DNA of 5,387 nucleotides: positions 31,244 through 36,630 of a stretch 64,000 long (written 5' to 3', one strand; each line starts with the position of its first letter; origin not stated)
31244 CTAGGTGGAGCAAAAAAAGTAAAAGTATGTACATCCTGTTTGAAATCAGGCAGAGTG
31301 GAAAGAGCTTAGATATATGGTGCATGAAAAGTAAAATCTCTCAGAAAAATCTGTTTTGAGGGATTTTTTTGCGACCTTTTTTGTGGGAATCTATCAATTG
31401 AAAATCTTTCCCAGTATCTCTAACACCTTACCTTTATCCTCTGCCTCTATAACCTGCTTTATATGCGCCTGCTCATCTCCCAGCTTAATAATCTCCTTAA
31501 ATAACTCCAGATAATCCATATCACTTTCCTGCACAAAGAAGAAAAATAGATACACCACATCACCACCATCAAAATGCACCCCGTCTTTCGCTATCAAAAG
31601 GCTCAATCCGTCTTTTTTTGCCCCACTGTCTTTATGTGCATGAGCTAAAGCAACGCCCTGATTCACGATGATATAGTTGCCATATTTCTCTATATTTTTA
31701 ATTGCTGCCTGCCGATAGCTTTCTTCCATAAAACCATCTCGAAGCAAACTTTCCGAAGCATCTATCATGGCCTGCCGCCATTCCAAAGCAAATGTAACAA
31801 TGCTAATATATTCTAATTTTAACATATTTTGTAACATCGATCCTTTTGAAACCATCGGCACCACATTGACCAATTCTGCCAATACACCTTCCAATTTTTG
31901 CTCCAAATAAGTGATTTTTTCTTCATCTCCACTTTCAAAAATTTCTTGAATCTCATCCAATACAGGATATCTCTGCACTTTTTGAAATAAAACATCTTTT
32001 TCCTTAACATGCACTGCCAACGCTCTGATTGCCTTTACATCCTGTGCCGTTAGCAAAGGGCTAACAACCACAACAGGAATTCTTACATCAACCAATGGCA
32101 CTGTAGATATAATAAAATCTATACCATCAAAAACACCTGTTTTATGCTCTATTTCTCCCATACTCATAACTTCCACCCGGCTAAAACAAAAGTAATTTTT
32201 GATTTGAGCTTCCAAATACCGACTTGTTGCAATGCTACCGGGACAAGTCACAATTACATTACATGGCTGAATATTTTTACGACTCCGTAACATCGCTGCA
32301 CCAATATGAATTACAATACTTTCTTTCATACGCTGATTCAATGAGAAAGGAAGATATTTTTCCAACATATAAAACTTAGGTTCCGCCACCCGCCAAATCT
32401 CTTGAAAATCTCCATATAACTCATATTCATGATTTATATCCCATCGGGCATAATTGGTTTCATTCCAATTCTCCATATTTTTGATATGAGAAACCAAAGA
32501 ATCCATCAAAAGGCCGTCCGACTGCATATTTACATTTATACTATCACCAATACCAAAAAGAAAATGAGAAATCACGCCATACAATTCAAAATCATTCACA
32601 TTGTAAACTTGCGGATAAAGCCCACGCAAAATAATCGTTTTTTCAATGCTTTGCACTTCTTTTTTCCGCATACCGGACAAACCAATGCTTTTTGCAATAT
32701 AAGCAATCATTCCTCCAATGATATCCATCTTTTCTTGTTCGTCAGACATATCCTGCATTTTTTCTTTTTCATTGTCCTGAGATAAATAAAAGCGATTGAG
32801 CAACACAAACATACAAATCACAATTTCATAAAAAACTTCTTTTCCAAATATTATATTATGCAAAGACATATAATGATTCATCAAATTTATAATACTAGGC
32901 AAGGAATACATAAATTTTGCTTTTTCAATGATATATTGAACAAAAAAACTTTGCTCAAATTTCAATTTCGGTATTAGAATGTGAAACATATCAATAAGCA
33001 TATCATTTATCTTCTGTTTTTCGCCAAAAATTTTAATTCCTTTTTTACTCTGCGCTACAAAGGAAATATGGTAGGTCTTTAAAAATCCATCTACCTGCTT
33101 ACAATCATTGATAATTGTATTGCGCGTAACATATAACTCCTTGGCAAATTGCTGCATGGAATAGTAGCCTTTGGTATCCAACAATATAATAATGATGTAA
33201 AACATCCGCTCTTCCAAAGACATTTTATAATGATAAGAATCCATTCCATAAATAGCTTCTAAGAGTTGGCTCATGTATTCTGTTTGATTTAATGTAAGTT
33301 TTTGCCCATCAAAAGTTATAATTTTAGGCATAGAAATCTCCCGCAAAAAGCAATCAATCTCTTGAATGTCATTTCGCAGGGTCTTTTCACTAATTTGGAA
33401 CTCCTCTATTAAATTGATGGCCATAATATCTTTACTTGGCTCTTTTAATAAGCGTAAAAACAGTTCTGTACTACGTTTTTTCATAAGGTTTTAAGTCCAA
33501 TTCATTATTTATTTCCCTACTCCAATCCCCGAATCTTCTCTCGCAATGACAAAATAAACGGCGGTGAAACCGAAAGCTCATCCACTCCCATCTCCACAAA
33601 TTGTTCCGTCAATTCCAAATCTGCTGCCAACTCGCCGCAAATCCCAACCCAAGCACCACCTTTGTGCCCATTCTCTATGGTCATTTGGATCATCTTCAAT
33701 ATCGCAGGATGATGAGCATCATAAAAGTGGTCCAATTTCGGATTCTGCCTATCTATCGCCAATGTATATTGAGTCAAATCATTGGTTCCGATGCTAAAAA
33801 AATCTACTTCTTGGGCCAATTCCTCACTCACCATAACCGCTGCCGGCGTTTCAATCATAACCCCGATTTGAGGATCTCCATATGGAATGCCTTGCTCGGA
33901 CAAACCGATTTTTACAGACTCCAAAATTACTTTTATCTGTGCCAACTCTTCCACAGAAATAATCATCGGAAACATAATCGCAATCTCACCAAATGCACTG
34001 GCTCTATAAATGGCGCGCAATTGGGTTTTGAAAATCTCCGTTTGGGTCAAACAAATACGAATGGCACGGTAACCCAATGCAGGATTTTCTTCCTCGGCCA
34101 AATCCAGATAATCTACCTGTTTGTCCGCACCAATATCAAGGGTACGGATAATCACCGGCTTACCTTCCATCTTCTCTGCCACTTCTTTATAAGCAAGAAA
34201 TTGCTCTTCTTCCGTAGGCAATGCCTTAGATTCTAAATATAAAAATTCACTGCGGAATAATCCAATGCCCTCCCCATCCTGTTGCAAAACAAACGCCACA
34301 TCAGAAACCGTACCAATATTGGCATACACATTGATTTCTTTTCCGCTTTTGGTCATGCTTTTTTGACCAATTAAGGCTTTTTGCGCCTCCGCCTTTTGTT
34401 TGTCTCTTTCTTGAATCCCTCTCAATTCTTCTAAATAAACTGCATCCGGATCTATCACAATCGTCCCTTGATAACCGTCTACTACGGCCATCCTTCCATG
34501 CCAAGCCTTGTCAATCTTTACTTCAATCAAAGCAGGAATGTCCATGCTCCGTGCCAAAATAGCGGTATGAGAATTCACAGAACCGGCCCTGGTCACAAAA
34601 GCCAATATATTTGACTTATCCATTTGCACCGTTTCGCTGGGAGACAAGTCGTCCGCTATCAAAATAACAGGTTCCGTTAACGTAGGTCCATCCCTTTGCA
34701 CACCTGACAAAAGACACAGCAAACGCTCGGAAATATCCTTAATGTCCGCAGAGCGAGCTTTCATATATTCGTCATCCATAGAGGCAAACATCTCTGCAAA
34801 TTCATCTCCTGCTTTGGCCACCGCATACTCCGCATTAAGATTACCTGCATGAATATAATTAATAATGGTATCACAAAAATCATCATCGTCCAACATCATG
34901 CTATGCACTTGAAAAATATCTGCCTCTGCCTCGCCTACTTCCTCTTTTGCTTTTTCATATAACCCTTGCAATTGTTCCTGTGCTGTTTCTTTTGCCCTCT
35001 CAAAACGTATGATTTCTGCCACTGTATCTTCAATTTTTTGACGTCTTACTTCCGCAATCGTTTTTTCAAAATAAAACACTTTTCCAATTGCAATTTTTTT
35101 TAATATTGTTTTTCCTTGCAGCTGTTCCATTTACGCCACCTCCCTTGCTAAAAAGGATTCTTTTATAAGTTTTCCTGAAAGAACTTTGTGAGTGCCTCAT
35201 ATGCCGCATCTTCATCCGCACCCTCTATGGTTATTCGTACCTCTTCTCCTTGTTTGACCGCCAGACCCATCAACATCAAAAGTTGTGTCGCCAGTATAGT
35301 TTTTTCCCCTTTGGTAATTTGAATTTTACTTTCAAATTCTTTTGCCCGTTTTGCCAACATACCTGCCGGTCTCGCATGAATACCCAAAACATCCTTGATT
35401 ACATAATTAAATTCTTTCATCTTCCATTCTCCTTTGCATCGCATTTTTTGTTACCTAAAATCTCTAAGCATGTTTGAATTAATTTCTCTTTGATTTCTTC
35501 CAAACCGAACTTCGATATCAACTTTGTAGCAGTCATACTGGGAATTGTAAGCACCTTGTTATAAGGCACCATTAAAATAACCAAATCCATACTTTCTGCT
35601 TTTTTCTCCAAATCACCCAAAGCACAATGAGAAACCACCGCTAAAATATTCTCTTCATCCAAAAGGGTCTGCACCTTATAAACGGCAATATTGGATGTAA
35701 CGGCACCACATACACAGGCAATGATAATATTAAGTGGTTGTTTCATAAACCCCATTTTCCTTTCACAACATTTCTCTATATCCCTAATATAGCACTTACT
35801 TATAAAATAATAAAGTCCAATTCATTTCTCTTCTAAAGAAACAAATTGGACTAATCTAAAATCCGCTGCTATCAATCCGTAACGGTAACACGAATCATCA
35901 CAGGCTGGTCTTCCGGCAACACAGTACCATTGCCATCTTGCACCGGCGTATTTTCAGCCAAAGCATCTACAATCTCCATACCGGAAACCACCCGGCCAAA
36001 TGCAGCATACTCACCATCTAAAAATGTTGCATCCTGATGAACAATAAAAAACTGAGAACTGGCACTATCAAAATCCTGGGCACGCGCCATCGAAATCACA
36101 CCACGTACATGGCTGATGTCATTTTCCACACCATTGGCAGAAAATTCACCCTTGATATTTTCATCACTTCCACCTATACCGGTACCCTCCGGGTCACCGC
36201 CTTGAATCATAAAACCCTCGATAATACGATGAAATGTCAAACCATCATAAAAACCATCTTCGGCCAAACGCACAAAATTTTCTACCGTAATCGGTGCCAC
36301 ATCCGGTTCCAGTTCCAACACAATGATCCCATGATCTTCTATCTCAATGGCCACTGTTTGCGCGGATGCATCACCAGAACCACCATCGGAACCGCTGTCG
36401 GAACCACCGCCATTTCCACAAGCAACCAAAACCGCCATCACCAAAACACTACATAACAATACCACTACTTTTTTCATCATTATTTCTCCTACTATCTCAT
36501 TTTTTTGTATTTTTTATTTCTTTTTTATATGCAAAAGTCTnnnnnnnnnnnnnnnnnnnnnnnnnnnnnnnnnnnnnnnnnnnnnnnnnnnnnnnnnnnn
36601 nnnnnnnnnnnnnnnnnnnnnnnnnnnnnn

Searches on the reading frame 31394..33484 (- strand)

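Call 35: search_protein_families(library=pfam, proteins=[window:31394-33484:-], max_evalue=0.00001)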
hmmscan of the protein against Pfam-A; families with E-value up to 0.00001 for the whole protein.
window:31394-33484:- (696 aa): 4 families
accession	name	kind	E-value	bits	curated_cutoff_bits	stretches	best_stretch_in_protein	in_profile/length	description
PF00359.27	PTS_EIIA_2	-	2.9e-17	63.4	27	1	555-691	3-141/144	Phosphoenolpyruvate-dependent sugar phosphotransferase system, EIIA 2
PF08279.18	HTH_11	-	2.3e-10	40.6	25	0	93-131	1-39/55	HTH domain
PF05043.19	Mga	-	1.5e-06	29.1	21.1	0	88-160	11-80/87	Mga helix-turn-helix domain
PF09182.16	PuR_N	-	7.2e-06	26.3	24.6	0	4-61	5-62/70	Bacterial purine repressor, N-terminal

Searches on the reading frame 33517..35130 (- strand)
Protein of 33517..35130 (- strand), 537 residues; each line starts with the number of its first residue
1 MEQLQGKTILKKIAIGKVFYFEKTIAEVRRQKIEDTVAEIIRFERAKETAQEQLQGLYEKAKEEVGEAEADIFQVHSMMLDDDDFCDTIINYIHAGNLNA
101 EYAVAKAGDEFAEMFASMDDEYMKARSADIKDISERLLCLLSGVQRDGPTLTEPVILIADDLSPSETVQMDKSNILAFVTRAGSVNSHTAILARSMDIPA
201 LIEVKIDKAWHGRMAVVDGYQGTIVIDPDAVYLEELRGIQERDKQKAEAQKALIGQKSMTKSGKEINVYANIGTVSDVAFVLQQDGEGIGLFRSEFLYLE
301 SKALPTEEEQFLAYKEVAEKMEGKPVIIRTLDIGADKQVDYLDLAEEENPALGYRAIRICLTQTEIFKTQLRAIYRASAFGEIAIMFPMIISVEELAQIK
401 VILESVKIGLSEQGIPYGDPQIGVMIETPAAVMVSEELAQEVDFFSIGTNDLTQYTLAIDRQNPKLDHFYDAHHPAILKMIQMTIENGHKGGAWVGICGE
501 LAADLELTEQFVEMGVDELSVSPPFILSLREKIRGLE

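Call 35: search_protein_families(library=pfam, proteins=[window:33517-35130:-], max_evalue=0.00001)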
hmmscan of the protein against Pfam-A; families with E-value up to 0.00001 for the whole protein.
window:33517-35130:- (537 aa): 3 families
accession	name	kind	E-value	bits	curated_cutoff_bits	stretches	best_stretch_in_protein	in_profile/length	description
PF02896.24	PEP-utilizers_C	-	4e-111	371.3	22.8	1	251-535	5-290/293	PEP-utilising enzyme, PEP-binding domain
PF05524.18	PEP-utilisers_N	-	1.4e-32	112.8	24.4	1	5-126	1-121/121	PEP-utilising enzyme, N-terminal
PF00391.29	PEP-utilizers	-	7.8e-19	67.5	23.1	1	152-222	2-72/72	PEP-utilising enzyme, mobile domain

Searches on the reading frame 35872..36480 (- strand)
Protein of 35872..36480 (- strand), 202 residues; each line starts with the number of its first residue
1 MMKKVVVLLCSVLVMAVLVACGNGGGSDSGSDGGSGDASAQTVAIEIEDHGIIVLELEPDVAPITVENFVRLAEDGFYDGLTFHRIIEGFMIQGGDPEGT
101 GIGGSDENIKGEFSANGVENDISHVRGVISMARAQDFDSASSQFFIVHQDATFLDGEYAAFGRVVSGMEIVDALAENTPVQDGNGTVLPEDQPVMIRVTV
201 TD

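Call 35: search_protein_families(library=pfam, proteins=[window:35872-36480:-], max_evalue=0.00001)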
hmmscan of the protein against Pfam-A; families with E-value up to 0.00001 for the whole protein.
window:35872-36480:- (202 aa): 1 family
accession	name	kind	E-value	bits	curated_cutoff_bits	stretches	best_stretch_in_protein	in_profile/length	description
PF00160.26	Pro_isomerase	-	1.1e-46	159.4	21.7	1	43-186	2-145/159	Cyclophilin type peptidyl-prolyl cis-trans isomerase/CLD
